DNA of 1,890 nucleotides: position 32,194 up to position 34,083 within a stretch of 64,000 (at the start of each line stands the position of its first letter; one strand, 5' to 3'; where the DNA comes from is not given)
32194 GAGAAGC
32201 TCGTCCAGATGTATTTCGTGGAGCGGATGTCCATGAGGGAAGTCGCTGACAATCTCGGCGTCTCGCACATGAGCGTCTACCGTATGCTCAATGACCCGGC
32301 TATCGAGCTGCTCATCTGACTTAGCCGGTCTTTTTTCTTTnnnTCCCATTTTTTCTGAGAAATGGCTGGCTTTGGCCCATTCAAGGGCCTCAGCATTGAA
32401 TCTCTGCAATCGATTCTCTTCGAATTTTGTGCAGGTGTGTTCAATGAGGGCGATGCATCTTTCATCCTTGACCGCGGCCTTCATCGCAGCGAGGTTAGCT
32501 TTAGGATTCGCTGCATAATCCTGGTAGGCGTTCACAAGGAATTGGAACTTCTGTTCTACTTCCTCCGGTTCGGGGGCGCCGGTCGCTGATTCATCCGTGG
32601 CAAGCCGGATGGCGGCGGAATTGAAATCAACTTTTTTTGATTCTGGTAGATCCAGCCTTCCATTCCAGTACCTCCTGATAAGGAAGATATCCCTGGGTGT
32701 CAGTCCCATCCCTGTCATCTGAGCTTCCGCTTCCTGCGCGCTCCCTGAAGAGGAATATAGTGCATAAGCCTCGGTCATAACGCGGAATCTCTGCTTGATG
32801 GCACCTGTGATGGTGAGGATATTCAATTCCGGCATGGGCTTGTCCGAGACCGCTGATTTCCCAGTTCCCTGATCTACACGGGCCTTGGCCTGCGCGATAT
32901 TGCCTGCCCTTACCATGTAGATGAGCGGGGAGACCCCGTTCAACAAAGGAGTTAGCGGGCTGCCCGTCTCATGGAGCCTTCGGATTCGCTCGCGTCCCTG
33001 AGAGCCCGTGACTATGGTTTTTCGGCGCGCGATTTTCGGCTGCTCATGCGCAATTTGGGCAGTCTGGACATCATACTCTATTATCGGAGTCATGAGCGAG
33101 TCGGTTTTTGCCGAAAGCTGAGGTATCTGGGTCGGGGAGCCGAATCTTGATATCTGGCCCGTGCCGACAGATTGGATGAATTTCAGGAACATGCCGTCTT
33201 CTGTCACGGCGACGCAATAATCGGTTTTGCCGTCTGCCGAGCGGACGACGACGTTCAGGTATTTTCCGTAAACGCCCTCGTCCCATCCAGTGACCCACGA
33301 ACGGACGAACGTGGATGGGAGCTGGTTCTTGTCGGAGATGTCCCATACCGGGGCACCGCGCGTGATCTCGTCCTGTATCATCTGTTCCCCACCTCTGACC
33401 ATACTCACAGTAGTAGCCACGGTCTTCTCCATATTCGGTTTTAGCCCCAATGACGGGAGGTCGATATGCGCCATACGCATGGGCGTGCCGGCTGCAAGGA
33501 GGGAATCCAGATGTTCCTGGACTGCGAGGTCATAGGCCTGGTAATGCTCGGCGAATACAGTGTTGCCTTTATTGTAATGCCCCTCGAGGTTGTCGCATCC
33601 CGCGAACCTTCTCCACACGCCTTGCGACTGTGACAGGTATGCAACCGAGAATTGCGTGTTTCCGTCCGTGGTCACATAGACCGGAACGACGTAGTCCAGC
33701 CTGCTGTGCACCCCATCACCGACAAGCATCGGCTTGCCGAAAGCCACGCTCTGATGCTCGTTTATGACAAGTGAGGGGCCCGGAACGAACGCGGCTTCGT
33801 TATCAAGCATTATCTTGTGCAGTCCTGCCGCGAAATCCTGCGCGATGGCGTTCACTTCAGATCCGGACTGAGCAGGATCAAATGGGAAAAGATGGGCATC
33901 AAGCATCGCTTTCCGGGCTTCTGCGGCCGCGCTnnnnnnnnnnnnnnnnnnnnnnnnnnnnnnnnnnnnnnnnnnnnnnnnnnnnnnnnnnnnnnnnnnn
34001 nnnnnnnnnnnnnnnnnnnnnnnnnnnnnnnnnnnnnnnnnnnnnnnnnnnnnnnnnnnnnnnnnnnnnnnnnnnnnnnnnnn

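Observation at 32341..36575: Giant 1310-aa multi-repeat protein translationally coupled to a small helical protein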

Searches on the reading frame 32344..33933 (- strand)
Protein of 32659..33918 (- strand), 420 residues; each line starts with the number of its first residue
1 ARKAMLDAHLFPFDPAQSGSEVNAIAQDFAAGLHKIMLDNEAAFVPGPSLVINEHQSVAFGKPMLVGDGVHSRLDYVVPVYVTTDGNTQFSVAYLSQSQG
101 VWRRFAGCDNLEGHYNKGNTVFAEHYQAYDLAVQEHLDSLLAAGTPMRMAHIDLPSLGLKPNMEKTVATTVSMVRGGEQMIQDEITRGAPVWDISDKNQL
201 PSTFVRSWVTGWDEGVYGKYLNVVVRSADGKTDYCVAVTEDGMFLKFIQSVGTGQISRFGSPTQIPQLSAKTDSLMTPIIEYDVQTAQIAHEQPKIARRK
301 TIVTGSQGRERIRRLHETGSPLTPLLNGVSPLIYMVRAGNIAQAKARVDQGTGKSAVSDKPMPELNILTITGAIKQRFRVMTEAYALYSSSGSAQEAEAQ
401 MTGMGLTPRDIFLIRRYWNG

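Call 34: search_solved_structures(query=A1, max_evalue=10)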
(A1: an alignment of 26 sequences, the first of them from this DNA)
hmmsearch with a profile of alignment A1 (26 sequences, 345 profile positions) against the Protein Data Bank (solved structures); distinct sequences matched with E-value up to 10: 0.

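Call 35: find_homologous_proteins(query=A1, max_evalue=0.001)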
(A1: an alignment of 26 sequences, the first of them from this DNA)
Query A1 (26 sequences): 8000 candidates shared short words with the query, none scored E <= 0.001.

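Call 39: predict_structure(alignment_id=A1)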
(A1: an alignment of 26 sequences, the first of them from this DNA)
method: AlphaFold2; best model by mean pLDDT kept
length: 370 residues; sequences in the alignment: 26
mean_pLDDT: 92.4   pTM: 0.91
mean pLDDT of the five models: 92.4, 91.7, 89.0, 88.9, 88.6
residues with pLDDT >= 90: 288; 70-90: 71; 50-70: 10; < 50: 1
segments of 3 or more residues with pLDDT < 50: none
pLDDT, mean of each block of 10 residues (from residue 1): 94 96 96 97 98 97 98 91 98 98 95 94 89 97 95 96 92 96 95 91 96 92 95 97 96 92 95 88 88 78 67 81 91 95 96 92 74
secondary structure, 60 per line:
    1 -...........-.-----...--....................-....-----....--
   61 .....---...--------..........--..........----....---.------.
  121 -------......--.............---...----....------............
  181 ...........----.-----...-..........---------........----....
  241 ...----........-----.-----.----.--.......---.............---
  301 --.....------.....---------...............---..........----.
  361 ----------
elements in order: H2-12 H25-44 H46-49 E55-58 E61-65 E69-71 E80-89 E92-101 E106-109 H128-132 H136-148 E152-154 H159-162 H169-191 E206-215 E225-232 E237-243 E248-255 H275-281 E285-287 H288-297 E303-307 E314-318 H328-342 H346-355
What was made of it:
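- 32839..33903 (-): Residues 791-1145: conserved alpha/beta domain. Motifs: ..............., YxKG, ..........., YGxH, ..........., GSP, TPIIEY, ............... AF2 model: pLDDT 92.4, pTM 0.91 (call 39).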

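Call 41: fold_search(model_id=the predicted structure, library=pdb)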
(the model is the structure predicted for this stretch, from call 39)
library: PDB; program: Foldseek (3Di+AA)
matches with E <= 10: 418; with E <= 0.001: 0
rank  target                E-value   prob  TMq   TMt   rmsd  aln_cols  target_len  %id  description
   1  5ay6_A                7.0e-02  0.12  0.13  0.15  17.4       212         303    9  32 kDa Fragment of the Flagellar hook protein FlgE from Caulobacter crescentus (released 2016-08-17)
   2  8snb_7D               7.5e-02  0.03  0.09  0.05  31.2       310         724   11  atomic model of sea urchin sperm doublet microtubule (48-nm periodicity) (released 2023-06-28)
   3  8snb_7A               9.9e-02  0.03  0.09  0.06  31.0       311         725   11  atomic model of sea urchin sperm doublet microtubule (48-nm periodicity) (released 2023-06-28)
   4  9lu1_R                1.4e-01  0.04  0.11  0.09  21.1       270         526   10  protein structure of DDB1-DDA1-DET1-Ube2e2 bound to COP1 dimer (released 2026-01-28)
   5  9lto_B                1.5e-01  0.06  0.13  0.11  16.9       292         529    9  Cryo-EM structure of DDB1-DDA1-DET1-Ube2e2 complex (released 2026-01-28)
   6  8otz_Ad               1.5e-01  0.04  0.09  0.07  28.2       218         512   10  48-nm repeat of the native axonemal doublet microtubule from bovine sperm (released 2023-11-22)
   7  7emf_Q                1.7e-01  0.11  0.12  0.09  14.1       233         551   13  Human Mediator (deletion of MED1-IDR) in a Tail-extended conformation (released 2021-05-05)
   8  3jv1                  1.8e-01  0.08  0.10  0.19  18.0       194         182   11  Crystal structure of the Trypanosoma brucei p22 protein (released 2010-04-14)
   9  8k49_R                2.0e-01  0.07  0.13  0.10  22.0       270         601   12  Structure of partial Banna virus (released 2024-03-27)
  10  9e78_1H               2.1e-01  0.02  0.09  0.06  30.7       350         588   12  48-nm repeat of the Leishmania tarentolae doublet microtubule (released 2025-03-12)
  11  8k42_U                2.5e-01  0.06  0.13  0.09  22.1       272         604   12  Structure of full Banna virus (released 2024-03-27)
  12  3eps_B                2.6e-01  0.04  0.12  0.08  19.3       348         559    9  The crystal structure of isocitrate dehydrogenase kinase/phosphatase from E. coli (released 2010-04-14)
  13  7pkw                  2.8e-01  0.03  0.11  0.15  24.2       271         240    8  Crystal structure of VIRB8-like OrfG central and C-terminal domains of Streptococcus thermophilus ICESt3 (Gram positive  (released 2022-09-07)
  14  8otz_Aa               2.9e-01  0.03  0.09  0.06  28.2       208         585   13  48-nm repeat of the native axonemal doublet microtubule from bovine sperm (released 2023-11-22)
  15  7ung_U                2.9e-01  0.02  0.09  0.08  32.4       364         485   10  48-nm repeat of the human respiratory doublet microtubule (released 2022-10-05)
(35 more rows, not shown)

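Call 44: fold_search(model_id=the predicted structure, library=viral)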
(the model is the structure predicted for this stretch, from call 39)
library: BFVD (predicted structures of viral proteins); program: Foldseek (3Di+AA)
matches with E <= 10: 645; with E <= 0.001: 0
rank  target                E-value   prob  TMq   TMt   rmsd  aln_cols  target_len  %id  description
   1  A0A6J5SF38            8.8e-03  0.11  0.10  0.14  22.6       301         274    8  Uncharacterized protein [uncultured Caudovirales phage]
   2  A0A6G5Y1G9            4.9e-02  0.08  0.12  0.14  16.8       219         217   14  (no name in the UniProt tables at hand)
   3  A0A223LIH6            6.2e-02  0.08  0.12  0.14  20.1       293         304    6  Uncharacterized protein [Erwinia phage vB_EamM_Joad]
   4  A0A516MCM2            6.2e-02  0.07  0.13  0.12  28.1       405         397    9  (no name in the UniProt tables at hand)
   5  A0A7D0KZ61            7.3e-02  0.44  0.11  0.28  12.0        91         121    6  (no name in the UniProt tables at hand)
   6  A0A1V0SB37            8.2e-02  0.25  0.15  0.14  17.9       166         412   11  Uncharacterized protein [Catovirus CTV1]
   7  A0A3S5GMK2            8.7e-02  0.02  0.08  0.04  27.1       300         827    9  (no name in the UniProt tables at hand)
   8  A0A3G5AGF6            1.1e-01  0.06  0.10  0.08  19.8       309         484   10  Uncharacterized protein [Solumvirus sp.]
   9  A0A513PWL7            1.2e-01  0.06  0.09  0.10  18.6       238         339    8  Uncharacterized protein [Vibrio phage 2 TSL-2019]
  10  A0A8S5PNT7            1.3e-01  0.06  0.11  0.16  17.6       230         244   11  Uncharacterized protein [Myoviridae sp. ctLjW1]
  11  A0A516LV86            1.5e-01  0.08  0.10  0.12  16.0       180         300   10  (no name in the UniProt tables at hand)
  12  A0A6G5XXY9            1.5e-01  0.04  0.10  0.05  20.3       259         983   12  (no name in the UniProt tables at hand)
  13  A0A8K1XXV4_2          1.5e-01  0.02  0.09  0.04  30.3       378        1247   10  (no name in the UniProt tables at hand)
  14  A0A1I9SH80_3          1.6e-01  0.03  0.08  0.04  17.5       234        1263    8  Genome polyprotein [Botrytis cinerea betaendornavirus 1]
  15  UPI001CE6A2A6         1.7e-01  0.04  0.11  0.13  19.2       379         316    7  (no name look-up for this kind of identifier)
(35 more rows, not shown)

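Call 46: search_protein_families(library=pfam, alignment_id=A1, max_evalue=1)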
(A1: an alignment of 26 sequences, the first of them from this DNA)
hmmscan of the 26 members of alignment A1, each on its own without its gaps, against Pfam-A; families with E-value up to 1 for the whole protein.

A. member 1, seq(370 aa): 0 families

B. families by the number of members that match (of 26 scanned): 6 families
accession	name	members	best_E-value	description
PF03523.18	Macscav_rec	1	0.0015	Macrophage scavenger receptor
PF07202.18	Tcp10_C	1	0.08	T-complex protein 10 C-terminus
PF08428.16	Rib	1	0.11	Rib domain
PF05623.17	DUF789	1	0.11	Protein of unknown function (DUF789)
PF16378.10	DUF4988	1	0.12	Domain of unknown function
PF13629.12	T2SS-T3SS_pil_N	1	0.14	Pilus formation protein N terminal region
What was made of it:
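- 32839..33903 (-): No Pfam match for any of 26 members (call 46).
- On Any Pfam-A, NCBIfam, PADLOC or PHROGs family: No family is shared among the 26 core sequences even at E up to 1 (call 46).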

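Call 50: find_related_loci(query=A2, collection=genome_contigs, flank=6000)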
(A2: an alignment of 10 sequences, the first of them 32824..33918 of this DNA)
Query A2 (365 aa) in genome_contigs; peptide patterns used: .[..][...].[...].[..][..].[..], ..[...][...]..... (x = any residue, [..] = any of these).
67 stretches matched a pattern; 6 encode a relative of the query (tblastn E <= 1e-3); 5 distinct loci.
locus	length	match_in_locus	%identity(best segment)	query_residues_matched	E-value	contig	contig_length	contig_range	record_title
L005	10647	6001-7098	47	2-349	5e-105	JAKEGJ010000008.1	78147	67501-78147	MAG: Candidatus Micrarchaeota archaeon isolate PMV_4.13 PMV_4.13.k101_1731769, whole genome shotgun sequence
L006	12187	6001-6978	31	25-348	1e-39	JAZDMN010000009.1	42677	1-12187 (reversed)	MAG: Candidatus Micrarchaeota archaeon isolate MEGAHIT-group-0.655 k141_2210332, whole genome shotgun sequence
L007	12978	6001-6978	28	25-348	7e-40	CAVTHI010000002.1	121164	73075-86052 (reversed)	MAG: uncultured archaeon isolate MFD05942.bin.2.360 genome assembly, contig: contig_113323, whole genome shotgun sequenc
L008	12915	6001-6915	30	61-356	4e-36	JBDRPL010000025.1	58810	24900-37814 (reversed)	MAG: Candidatus Micrarchaeota archaeon isolate MEGAHIT-group-2.116 k141_990688, whole genome shotgun sequence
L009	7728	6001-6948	34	29-346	4e-53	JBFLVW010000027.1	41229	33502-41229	MAG: Candidatus Micrarchaeota archaeon isolate MAG016 MAG016_27, whole genome shotgun sequence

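Call 57: find_homologous_proteins(query=window:32659-33918:-, max_evalue=0.001)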
Query window:32659-33918:-: 5770 candidates shared short words with the query, none scored E <= 0.001.
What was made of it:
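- Tried and rejected: The 26-sequence profile and the single core domain found nothing, not even the query's own record (calls 35, 57).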

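Call 86: predict_structure(alignment_id=A4)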
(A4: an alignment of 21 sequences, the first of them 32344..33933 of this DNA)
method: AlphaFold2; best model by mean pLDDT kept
length: 530 residues; sequences in the alignment: 21
mean_pLDDT: 87.9   pTM: 0.83
mean pLDDT of the five models: 87.9, 87.8, 87.8, 87.6, 86.5
residues with pLDDT >= 90: 334; 70-90: 159; 50-70: 12; < 50: 25
segments of 3 or more residues with pLDDT < 50: 288-291, 297-314
pLDDT, mean of each block of 10 residues (from residue 1): 92 94 92 96 97 95 97 87 97 96 90 90 81 95 92 94 89 93 92 85 94 89 91 95 91 88 92 78 61 46 39 55 85 93 92 93 88 93 96 89 93 86 82 88 93 93 95 88 93 94 87 90 82
secondary structure, 60 per line:
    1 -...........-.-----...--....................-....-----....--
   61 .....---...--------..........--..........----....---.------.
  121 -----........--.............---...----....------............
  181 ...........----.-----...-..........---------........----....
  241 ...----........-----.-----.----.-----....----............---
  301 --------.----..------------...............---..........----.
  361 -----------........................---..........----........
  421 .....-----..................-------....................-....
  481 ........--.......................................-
elements in order: H2-12 H25-44 H46-49 E55-58 E61-65 E69-71 E80-89 E92-101 E106-109 H126-132 H136-148 E152-154 H159-162 H169-191 E206-215 E225-232 E237-243 E248-255 H278-281 H288-297 H328-342 H346-355 H372-395 H399-408 H413-425 H431-448 H456-475 H477-488 H491-529
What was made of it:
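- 32344..32838 (-): Residues 1146-1310: helical arm, consisting of the family-wide module, one extra module and a terminal helix (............). The AF2 model of residues 781-1310 has pLDDT 87.9 and pTM 0.83, so it is modelled as one unit with the globular domain (call 86).
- Checked: The C-terminal helical modules are modelled as part of one compact unit with that domain (pTM 0.83, call 86).
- AF2 pLDDT 92.4 with pTM 0.91, and pLDDT 87.9 with pTM 0.83 (calls 39, 86).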

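Call 88: fold_search(model_id=the predicted structure, library=pdb)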
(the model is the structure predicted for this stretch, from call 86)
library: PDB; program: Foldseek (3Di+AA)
matches with E <= 10: 205; with E <= 0.001: 0
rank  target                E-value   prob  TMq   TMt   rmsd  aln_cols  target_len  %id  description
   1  7aqd_R                2.3e-01  0.05  0.09  0.11  25.4       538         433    8  Structure of the bacterial RQC complex (Translocating State) (released 2020-11-25)
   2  9e2g_0A               5.0e-01  0.02  0.08  0.07  33.8       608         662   12  Cryo-EM structure of 48 nm repeat of microtubule doublet from T. brucei flagellum (released 2025-03-12)
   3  7emf_Q                5.2e-01  0.10  0.09  0.09  14.1       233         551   13  Human Mediator (deletion of MED1-IDR) in a Tail-extended conformation (released 2021-05-05)
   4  8orq_B                5.5e-01  0.02  0.08  0.05  29.8       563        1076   10  Cryo-EM structure of Pyrococcus furiosus apo form RNA polymerase open clamp conformation (released 2024-04-24)
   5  8k42_U                6.7e-01  0.05  0.11  0.10  27.0       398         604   12  Structure of full Banna virus (released 2024-03-27)
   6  9cpc_4I               6.7e-01  0.03  0.10  0.09  41.3       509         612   13  Atomic model of porcine brain ventricles cilia doublet microtubule (48-nm periodicity) (released 2024-10-23)
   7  5ay6_A                7.0e-01  0.08  0.09  0.15  16.4       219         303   10  32 kDa Fragment of the Flagellar hook protein FlgE from Caulobacter crescentus (released 2016-08-17)
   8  8k49_R                7.0e-01  0.06  0.11  0.10  24.5       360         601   12  Structure of partial Banna virus (released 2024-03-27)
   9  9lu1_R                7.3e-01  0.04  0.09  0.09  20.7       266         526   10  protein structure of DDB1-DDA1-DET1-Ube2e2 bound to COP1 dimer (released 2026-01-28)
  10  8glv_6U               7.7e-01  0.02  0.07  0.06  28.4       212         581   13  96-nm repeat unit of doublet microtubules from Chlamydomonas reinhardtii flagella (released 2023-05-31)
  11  8iyj_O5               8.1e-01  0.02  0.06  0.07  34.1       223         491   12  Cryo-EM structure of the 48-nm repeat doublet microtubule from mouse sperm (released 2023-07-05)
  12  8dt0_A                8.5e-01  0.08  0.08  0.17  20.0       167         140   17  Scaffolding protein functional sites using deep learning (released 2022-08-10)
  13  3jv1                  8.5e-01  0.07  0.08  0.20  17.6       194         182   11  Crystal structure of the Trypanosoma brucei p22 protein (released 2010-04-14)
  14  8iyj_V                8.5e-01  0.01  0.08  0.08  33.5       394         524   11  Cryo-EM structure of the 48-nm repeat doublet microtubule from mouse sperm (released 2023-07-05)
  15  8otz_Ad               8.9e-01  0.03  0.07  0.07  28.3       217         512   11  48-nm repeat of the native axonemal doublet microtubule from bovine sperm (released 2023-11-22)
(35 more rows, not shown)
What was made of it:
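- On Any protein of solved structure: Foldseek with two confident models gave best E 0.07 and 0.23, with TM at most 0.26 (calls 41, 88).
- Foldseek best E 0.07-0.23 and TM at most 0.32 (calls 41, 44, 88).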
